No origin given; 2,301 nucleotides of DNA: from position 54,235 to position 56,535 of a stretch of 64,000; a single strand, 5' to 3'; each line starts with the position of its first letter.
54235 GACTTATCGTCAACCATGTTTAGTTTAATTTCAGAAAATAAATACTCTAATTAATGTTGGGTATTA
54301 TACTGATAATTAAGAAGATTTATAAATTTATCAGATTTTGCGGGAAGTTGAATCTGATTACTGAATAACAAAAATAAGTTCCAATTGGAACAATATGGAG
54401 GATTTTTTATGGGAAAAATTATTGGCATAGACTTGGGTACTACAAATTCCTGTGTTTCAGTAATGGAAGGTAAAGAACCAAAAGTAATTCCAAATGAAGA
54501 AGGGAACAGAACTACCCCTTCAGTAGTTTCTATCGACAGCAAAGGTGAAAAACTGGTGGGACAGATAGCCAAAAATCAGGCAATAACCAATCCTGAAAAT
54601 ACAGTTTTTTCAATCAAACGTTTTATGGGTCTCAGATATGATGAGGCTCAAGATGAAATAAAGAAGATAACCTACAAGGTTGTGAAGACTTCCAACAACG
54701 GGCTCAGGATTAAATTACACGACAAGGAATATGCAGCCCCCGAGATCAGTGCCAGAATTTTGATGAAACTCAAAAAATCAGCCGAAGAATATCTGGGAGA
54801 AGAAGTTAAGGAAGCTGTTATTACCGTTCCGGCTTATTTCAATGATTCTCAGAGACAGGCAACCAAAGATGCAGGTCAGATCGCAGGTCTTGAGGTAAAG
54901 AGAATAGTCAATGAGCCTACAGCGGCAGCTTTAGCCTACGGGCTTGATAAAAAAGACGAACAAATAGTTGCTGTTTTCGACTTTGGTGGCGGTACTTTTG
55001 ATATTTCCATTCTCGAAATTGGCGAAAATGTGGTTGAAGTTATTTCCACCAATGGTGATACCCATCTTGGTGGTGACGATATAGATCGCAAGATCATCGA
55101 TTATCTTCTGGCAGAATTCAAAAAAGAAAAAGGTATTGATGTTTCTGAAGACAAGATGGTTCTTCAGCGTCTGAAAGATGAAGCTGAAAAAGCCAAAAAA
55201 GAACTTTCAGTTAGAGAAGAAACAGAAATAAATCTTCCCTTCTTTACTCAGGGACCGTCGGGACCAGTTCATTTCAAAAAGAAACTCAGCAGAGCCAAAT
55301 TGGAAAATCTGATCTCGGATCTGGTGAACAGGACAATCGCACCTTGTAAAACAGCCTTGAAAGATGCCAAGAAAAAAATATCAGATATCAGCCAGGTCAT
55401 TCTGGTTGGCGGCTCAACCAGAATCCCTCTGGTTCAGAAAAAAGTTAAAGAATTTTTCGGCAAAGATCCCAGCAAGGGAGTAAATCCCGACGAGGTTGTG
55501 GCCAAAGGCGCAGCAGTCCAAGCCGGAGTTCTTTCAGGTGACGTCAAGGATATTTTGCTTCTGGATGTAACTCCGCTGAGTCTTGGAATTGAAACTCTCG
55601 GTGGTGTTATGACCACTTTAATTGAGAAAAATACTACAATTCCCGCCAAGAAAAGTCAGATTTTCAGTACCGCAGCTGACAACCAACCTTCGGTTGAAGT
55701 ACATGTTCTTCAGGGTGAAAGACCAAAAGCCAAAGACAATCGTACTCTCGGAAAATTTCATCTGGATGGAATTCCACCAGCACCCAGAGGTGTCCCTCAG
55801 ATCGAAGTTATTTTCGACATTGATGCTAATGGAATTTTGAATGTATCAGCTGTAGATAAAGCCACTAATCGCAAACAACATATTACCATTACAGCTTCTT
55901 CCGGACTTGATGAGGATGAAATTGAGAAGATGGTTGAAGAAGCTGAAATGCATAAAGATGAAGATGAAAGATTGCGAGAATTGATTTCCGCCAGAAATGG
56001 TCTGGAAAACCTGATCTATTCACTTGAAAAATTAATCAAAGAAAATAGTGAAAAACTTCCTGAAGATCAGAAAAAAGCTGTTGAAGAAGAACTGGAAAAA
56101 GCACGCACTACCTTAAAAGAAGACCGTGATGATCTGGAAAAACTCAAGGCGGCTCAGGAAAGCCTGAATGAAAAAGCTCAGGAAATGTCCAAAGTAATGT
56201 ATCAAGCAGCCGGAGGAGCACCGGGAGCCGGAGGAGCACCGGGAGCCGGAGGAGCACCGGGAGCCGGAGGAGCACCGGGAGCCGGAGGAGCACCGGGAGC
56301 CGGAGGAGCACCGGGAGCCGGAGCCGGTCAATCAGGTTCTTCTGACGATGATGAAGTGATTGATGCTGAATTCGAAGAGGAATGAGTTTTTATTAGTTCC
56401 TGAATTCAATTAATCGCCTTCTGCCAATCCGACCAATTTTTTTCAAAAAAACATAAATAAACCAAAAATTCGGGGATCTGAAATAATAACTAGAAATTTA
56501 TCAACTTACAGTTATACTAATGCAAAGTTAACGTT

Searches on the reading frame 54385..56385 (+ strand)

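Call 53: search_protein_families(library=pfam, proteins=[window:54385-56385:+], max_evalue=0.00001)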
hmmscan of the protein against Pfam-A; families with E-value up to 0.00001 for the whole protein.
window:54385-56385:+ (666 aa): 2 families
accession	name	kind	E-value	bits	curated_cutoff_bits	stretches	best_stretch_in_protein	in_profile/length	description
PF00012.26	HSP70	-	3.6e-259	861.5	20.6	1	12-607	1-599/599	Hsp70 protein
PF06723.19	MreB_Mbl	-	6.8e-19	68.3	27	1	125-377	77-316/327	MreB/Mbl protein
